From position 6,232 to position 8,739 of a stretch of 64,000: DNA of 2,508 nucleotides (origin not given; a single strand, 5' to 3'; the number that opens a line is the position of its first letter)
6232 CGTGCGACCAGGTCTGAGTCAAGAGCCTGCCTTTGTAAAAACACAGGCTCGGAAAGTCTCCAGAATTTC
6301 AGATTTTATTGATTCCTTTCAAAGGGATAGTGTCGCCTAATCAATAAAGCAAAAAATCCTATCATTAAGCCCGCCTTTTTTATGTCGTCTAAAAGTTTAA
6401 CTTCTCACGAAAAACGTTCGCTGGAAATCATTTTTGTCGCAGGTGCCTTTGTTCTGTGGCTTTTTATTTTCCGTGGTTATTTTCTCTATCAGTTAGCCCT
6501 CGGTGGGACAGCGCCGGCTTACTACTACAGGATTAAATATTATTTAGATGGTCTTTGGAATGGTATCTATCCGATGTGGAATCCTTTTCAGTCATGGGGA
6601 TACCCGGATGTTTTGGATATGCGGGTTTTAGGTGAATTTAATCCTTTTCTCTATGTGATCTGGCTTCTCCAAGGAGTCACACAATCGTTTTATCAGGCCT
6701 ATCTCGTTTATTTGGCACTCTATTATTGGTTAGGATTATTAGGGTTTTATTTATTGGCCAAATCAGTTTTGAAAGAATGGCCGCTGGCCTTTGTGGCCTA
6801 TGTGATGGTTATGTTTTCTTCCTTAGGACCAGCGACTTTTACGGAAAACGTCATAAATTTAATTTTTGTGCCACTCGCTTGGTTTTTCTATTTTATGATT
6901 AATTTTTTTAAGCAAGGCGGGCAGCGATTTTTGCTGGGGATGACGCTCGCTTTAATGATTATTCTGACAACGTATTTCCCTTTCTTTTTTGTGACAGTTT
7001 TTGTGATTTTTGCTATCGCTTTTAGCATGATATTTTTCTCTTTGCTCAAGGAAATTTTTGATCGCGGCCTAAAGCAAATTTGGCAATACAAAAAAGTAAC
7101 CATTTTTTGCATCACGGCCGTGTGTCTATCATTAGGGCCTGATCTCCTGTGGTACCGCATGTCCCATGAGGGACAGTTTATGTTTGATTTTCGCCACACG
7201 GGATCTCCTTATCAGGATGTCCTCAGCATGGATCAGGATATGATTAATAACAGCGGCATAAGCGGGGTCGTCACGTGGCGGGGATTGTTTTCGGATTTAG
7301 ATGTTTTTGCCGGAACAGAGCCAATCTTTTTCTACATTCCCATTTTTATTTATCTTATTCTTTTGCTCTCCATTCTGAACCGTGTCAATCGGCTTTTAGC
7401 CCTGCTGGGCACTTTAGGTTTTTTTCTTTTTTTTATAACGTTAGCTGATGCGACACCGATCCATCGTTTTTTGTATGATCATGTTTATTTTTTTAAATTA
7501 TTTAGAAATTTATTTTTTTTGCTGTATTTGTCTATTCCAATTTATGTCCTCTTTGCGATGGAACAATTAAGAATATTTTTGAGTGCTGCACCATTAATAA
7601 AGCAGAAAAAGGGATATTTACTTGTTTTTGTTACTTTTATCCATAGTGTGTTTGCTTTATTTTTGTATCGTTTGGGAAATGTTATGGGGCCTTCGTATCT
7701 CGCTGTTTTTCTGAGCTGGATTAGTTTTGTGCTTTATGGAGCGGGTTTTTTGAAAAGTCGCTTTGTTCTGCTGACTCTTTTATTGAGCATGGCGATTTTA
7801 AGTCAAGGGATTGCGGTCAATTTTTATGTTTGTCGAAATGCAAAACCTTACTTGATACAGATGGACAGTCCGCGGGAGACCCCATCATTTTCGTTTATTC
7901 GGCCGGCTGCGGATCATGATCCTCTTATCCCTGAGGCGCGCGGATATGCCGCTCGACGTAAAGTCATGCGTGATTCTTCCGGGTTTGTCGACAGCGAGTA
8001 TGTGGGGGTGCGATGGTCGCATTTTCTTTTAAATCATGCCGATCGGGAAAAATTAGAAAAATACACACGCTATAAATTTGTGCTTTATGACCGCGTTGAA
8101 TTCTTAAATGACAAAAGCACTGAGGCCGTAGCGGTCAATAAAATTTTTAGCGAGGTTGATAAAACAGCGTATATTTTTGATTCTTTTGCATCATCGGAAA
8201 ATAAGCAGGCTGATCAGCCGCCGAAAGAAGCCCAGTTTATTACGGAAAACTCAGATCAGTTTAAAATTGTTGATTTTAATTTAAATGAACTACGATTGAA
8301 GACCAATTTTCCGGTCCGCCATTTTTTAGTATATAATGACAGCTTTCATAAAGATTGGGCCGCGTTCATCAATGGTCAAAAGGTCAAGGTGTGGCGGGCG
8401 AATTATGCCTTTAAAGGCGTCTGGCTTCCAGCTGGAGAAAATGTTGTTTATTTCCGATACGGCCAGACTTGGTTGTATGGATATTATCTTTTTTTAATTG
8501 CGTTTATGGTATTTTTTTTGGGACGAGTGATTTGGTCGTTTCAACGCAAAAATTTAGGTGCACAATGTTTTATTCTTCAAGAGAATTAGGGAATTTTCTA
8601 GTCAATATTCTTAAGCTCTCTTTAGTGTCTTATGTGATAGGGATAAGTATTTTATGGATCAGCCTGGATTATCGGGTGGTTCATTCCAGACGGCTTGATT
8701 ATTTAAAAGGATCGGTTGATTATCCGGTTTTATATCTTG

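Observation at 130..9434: Tandem paralogous TPR-membrane proteins, a B12-radical SAM protein, a YfhO-like membrane protein and a TPR protein: candidate envelope glycosylation cluster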

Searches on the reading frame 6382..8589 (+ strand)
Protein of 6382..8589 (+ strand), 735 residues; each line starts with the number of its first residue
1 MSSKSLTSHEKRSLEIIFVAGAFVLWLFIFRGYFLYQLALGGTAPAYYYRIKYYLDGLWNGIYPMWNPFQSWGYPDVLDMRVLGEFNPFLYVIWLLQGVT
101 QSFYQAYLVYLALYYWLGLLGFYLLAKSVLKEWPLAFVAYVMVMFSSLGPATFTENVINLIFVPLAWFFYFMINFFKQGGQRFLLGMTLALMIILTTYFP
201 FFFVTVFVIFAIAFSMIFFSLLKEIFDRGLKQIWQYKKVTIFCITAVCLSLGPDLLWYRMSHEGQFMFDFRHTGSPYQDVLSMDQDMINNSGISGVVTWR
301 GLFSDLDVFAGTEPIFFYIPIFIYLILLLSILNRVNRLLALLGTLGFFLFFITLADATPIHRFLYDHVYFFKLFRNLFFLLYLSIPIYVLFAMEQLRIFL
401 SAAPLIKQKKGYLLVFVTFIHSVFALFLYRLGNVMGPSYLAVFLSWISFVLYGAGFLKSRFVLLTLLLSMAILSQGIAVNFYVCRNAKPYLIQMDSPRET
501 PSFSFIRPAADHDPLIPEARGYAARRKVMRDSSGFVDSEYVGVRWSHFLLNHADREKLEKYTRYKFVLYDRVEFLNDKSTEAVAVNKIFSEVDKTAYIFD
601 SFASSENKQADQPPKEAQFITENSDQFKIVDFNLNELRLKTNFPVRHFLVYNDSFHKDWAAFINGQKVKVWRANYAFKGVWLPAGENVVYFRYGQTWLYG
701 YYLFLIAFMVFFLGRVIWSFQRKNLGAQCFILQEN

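Call 3: search_protein_families(library=pfam, proteins=[window:6382-8589:+], max_evalue=0.1)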
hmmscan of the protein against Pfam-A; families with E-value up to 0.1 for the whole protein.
window:6382-8589:+ (735 aa): 1 family
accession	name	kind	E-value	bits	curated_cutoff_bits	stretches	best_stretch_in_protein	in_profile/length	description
PF09586.16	YfhO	-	0.00012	21.1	28.5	1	623-696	752-826/835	Bacterial membrane protein YfhO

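Call 4: search_protein_families(library=ncbifam, proteins=[window:6382-8589:+], max_evalue=0.1)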
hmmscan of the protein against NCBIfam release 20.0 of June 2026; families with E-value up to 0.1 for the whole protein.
window:6382-8589:+ (735 aa): 0 families

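Call 7: search_solved_structures(query=window:6382-8589:+, max_evalue=10)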
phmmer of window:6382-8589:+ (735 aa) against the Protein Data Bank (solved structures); distinct sequences matched with E-value up to 10: 0.

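Call 21: find_homologous_proteins(query=window:6382-8589:+, max_evalue=0.001)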
Query window:6382-8589:+ (735 aa): 31 proteins with E <= 0.001 among 8000 candidates.
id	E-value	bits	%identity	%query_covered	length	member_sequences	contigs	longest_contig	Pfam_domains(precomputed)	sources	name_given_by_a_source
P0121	0.0e+0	1664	100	100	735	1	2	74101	-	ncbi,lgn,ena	-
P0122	5.1e-193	662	45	94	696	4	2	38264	-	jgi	-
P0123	9.5e-191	654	44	96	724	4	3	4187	-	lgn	-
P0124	2.9e-156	540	41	92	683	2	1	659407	-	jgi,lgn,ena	-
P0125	3.4e-146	507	39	94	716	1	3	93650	-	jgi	-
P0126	4.8e-145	503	39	94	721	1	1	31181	-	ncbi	-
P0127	1.1e-144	502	40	94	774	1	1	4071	-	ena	-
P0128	2.3e-144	501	37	96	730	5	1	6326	-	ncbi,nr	ncbi:MAG TPA: hypothetical protein VJA17_00780 [Candidatus Omnitrophota bacterium]|nr:hypothetical p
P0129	6.7e-136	473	38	94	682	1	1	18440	PF09586.17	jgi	-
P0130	9.7e-134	466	38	88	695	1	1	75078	-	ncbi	-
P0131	9.0e-126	440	38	91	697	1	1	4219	-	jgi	-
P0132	1.5e-118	416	36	95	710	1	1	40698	-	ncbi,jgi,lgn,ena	ncbi:MAG: hypothetical protein WC552_04555 [Candidatus Omnitrophota bacterium]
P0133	4.5e-116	408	34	96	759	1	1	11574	PF09586.17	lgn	-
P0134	7.8e-116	407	35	96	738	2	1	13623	PF09586.17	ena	-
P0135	4.3e-109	384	33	97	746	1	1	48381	-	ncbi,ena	-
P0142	1.8e-90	323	29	99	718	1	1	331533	PF09586.17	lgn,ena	-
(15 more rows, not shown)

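Call 24: find_encoding_contigs(protein=P0122, flank=10000, max_places=1)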
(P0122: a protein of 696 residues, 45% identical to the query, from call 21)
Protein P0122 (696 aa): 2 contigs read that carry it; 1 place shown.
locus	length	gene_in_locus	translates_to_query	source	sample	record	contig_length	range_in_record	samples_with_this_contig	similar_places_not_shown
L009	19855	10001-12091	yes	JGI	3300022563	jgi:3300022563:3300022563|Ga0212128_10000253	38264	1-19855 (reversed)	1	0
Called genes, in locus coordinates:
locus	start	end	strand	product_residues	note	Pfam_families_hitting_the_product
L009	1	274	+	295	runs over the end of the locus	PF00089:Trypsin, PF13365:Trypsin_2, PF01476:LysM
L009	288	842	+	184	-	PF00565:SNase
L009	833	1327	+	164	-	-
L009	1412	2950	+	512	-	PF04055:Radical_SAM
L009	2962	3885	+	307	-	PF00535:Glycos_transf_2, PF13641:Glyco_tranf_2_3 (weak)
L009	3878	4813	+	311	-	PF13489:Methyltransf_23, PF07021:MetW, PF13649:Methyltransf_25, PF13847:Methyltransf_31, PF08241:Methyltransf_11, PF08242:Methyltransf_12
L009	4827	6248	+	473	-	PF01266:DAO (faint), PF01593:Amino_oxidase, PF13450:NAD_binding_8, PF03275:GLF (faint)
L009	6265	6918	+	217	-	PF13489:Methyltransf_23, PF13847:Methyltransf_31 (faint), PF08241:Methyltransf_11, PF08242:Methyltransf_12, PF13649:Methyltransf_25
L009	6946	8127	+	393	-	PF04055:Radical_SAM, PF13186:SPASM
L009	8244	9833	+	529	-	PF02310:B12-binding, PF04055:Radical_SAM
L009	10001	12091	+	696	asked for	-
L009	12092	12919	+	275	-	PF13424:TPR_12, PF13432:TPR_16 (weak), PF13414:TPR_11, PF14559:TPR_19, PF13431:TPR_17, PF00515:TPR_1 (weak), PF07719:TPR_2 (weak), PF13181:TPR_8 (weak), +6 more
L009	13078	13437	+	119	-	-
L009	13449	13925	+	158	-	PF07238:PilZ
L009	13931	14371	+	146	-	-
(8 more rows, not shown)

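Call 25: find_encoding_contigs(protein=P0124, flank=10000, max_places=1)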
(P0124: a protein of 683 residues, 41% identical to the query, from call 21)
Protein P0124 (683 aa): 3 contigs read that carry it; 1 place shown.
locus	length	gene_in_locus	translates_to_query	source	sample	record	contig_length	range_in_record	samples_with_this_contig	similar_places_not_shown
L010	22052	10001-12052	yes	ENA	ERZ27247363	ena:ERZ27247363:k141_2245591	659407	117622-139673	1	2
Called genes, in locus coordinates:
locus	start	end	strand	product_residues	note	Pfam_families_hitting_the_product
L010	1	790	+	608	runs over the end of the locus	PF13522:GATase_6, PF13537:GATase_7, PF12481:DUF3700 (weak), PF00733:Asn_synthase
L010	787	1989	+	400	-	PF07470:Glyco_hydro_88 (faint)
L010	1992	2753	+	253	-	PF08003:Methyltransf_9 (weak), PF13489:Methyltransf_23, PF01209:Ubie_methyltran, PF05175:MTS, PF13649:Methyltransf_25, PF13847:Methyltransf_31, PF08241:Methyltransf_11, PF08242:Methyltransf_12, +4 more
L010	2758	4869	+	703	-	PF02254:TrkA_N (faint), PF00107:ADH_zinc_N, PF13602:ADH_zinc_N_2, PF01408:GFO_IDH_MocA, PF22725:GFO_IDH_MocA_C3 (weak)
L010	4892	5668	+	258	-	PF00483:NTP_transferase, PF12804:NTP_transf_3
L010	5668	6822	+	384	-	PF04055:Radical_SAM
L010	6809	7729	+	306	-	PF01408:GFO_IDH_MocA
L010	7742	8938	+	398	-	PF00534:Glycos_transf_1, PF13692:Glyco_trans_1_4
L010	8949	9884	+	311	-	PF03706:LPG_synthase_TM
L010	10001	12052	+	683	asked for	-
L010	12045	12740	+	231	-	PF12895:ANAPC3 (weak), PF13424:TPR_12, PF00515:TPR_1 (weak), PF07719:TPR_2 (weak), PF13414:TPR_11, PF13431:TPR_17, PF00515:TPR_1 (weak), PF07719:TPR_2 (weak), +3 more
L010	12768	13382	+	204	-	PF25084:LbH_EIF2B (weak), PF25087:GMPPB_C (faint), PF00132:Hexapep, PF14602:Hexapep_2 (weak)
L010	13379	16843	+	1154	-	PF09586:YfhO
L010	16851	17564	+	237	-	PF00535:Glycos_transf_2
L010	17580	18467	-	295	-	PF01041:DegT_DnrJ_EryC1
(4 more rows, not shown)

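Call 28: search_protein_families(library=pfam, alignment_id=A2, max_evalue=0.01)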
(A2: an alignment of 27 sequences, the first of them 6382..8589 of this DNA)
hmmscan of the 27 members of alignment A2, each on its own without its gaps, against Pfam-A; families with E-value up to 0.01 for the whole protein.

A. member 1, window:6382-8589:+ (735 aa): 1 family
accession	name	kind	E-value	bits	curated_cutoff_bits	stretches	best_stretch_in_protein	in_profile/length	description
PF09586.16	YfhO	-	0.00012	21.1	28.5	1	623-696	752-826/835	Bacterial membrane protein YfhO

B. families by the number of members that match (of 27 scanned): 1 family
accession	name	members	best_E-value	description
PF09586.16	YfhO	19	1.2e-10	Bacterial membrane protein YfhO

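Call 59: predict_structure(alignment_id=A2)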
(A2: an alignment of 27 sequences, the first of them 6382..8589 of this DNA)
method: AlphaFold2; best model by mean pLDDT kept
length: 735 residues; sequences in the alignment: 27
mean_pLDDT: 86.3   pTM: 0.89
mean pLDDT of the five models: 86.3, 86.1, 85.7, 85.4, 85.3
residues with pLDDT >= 90: 404; 70-90: 243; 50-70: 64; < 50: 24
segments of 3 or more residues with pLDDT < 50: 1-4, 604-608, 725-735
pLDDT, mean of each block of 10 residues (from residue 1): 54 91 96 91 85 90 88 88 91 86 89 97 96 95 95 91 97 92 96 89 94 96 94 95 96 87 79 65 76 67 82 79 94 91 94 83 85 85 95 94 70 93 96 93 96 87 94 95 88 70 90 63 64 82 88 90 94 76 72 84 50 72 96 95 94 94 96 93 96 90 94 93 50 33
secondary structure, 60 per line:
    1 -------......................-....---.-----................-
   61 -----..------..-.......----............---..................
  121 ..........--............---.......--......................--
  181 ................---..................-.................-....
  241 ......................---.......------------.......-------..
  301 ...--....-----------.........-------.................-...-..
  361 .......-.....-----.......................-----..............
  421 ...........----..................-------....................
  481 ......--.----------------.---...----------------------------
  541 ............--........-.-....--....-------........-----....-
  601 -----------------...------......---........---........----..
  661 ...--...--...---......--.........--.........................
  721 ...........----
elements in order (helices of 4 or more, strands of 3 or more residues): H8-29 H31-34 H44-59 H77-83 H88-99 H103-130 H133-144 H148-154 H157-178 H181-196 H200-217 H219-235 H237-262 E266-268 H269-272 H285-291 H299-303 H306-309 H321-329 H337-353 H359-367 H369-373 H379-401 H407-431 H436-453 H461-486 E541-543 H544-552 H555-562 E566-569 E572-575 H583-590 E596-599 E618-620 E627-632 E636-643 E647-654 E659-663 E666-668 E671-673 E677-682 E685-693 H696-731

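Call 76: find_related_loci(query=A2, collection=metagenome_contigs, flank=8000)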
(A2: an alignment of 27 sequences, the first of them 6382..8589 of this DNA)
Query A2 (735 aa) in metagenome_contigs; peptide patterns used: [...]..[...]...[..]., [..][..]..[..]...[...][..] (x = any residue, [..] = any of these).
600 stretches matched a pattern (row limit reached: there are more); 170 encode a relative of the query (tblastn E <= 1e-3); the best 80 are kept; 80 distinct loci.
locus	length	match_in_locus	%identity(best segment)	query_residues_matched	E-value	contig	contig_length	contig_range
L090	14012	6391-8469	46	31-723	0e+0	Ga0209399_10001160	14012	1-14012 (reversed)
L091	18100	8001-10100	38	24-731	3e-154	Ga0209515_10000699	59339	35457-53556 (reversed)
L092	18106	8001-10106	37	23-722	3e-138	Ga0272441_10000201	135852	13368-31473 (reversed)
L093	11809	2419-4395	36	21-717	1e-130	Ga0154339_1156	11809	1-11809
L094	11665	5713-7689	36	21-717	1e-130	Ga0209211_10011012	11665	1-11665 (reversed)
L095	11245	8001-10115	34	3-707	1e-121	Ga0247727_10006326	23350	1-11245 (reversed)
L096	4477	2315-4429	35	23-713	5e-121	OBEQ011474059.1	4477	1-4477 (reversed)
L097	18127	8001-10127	34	17-719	1e-118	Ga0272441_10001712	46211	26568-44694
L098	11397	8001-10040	36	2-699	3e-115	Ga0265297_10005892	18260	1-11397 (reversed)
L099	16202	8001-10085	34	10-708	7e-115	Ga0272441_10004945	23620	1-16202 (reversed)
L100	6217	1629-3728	34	2-724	2e-113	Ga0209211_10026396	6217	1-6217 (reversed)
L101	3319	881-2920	34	26-718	1e-114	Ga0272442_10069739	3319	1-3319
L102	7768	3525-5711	33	23-718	8e-111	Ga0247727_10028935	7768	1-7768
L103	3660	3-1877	35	83-707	2e-109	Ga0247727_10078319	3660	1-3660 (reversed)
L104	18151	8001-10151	32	15-726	1e-106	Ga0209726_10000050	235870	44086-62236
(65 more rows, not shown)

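Call 78: find_encoding_contigs(protein=P0125, flank=9000, max_places=1)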
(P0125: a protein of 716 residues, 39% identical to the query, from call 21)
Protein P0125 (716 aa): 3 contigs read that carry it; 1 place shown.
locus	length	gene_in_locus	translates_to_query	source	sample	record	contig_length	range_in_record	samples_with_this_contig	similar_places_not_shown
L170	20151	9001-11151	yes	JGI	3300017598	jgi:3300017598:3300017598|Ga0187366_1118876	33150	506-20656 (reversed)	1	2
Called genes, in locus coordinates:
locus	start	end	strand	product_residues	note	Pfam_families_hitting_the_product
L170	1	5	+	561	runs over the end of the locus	PF02366:PMT, PF13231:PMT_2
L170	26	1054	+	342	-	PF00990:GGDEF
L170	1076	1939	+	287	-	PF06325:PrmA, PF05175:MTS, PF13489:Methyltransf_23 (weak), PF13847:Methyltransf_31, PF08241:Methyltransf_11 (faint), PF08242:Methyltransf_12 (faint), PF13649:Methyltransf_25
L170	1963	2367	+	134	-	PF00472:RF-1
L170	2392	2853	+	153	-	PF01967:MoaC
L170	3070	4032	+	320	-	PF01408:GFO_IDH_MocA, PF03447:NAD_binding_3 (weak), PF22725:GFO_IDH_MocA_C3, PF02894:GFO_IDH_MocA_C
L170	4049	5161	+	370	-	PF00155:Aminotran_1_2, PF01041:DegT_DnrJ_EryC1, PF01212:Beta_elim_lyase (weak), PF00266:Aminotran_5, PF01053:Cys_Met_Meta_PP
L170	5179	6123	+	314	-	PF00535:Glycos_transf_2, PF13641:Glyco_tranf_2_3 (weak)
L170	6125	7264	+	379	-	-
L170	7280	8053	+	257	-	PF00977:His_biosynth, PF01207:Dus (faint), PF01180:DHO_dh (faint), PF03060:NMO (weak)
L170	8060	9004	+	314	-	PF03706:LPG_synthase_TM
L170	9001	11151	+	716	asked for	-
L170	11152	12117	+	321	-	PF13432:TPR_16 (faint), PF13424:TPR_12 (faint), PF13428:TPR_14 (faint), PF12895:ANAPC3 (faint), PF13414:TPR_11 (weak), PF00515:TPR_1, PF07719:TPR_2 (weak), PF13181:TPR_8 (weak), +3 more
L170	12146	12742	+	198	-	PF25084:LbH_EIF2B (weak), PF00132:Hexapep, PF14602:Hexapep_2 (faint), PF25087:GMPPB_C (weak), PF00132:Hexapep (weak)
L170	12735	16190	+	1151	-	PF09586:YfhO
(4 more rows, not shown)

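Call 79: find_encoding_contigs(protein=P0142, flank=9000, max_places=1)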
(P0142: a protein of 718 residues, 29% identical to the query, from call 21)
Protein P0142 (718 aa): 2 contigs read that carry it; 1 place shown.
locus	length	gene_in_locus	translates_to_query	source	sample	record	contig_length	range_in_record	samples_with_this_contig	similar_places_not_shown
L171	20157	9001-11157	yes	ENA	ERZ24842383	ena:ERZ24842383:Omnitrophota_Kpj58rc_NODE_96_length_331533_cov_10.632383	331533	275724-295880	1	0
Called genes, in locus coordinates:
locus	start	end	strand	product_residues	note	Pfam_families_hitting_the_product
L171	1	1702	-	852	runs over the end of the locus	PF01624:MutS_I, PF05188:MutS_II, PF05192:MutS_III, PF05190:MutS_IV, PF00488:MutS_V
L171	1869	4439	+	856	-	-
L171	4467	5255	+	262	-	-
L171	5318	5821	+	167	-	PF20221:DUF6580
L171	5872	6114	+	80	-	-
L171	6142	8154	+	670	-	PF07715:Plug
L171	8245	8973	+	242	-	PF05711:TylF, PF13578:Methyltransf_24 (faint)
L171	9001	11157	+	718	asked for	PF09586:YfhO (weak)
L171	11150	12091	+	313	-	PF13181:TPR_8 (faint), PF13424:TPR_12 (faint), PF13414:TPR_11 (faint), PF13431:TPR_17 (faint), PF00515:TPR_1 (weak), PF07719:TPR_2 (weak), PF13174:TPR_6 (faint), PF13428:TPR_14 (faint), +1 more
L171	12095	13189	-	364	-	-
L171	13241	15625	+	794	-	PF09586:YfhO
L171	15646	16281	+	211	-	PF04367:DUF502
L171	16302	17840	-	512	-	PF05362:Lon_C, PF13541:ChlI, PF00493:MCM (faint), PF05496:RuvB_N (faint), PF01078:Mg_chelatase, PF07728:AAA_5, PF13335:Mg_chelatase_C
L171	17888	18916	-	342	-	PF00762:Ferrochelatase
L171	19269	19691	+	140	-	PF02681:DUF212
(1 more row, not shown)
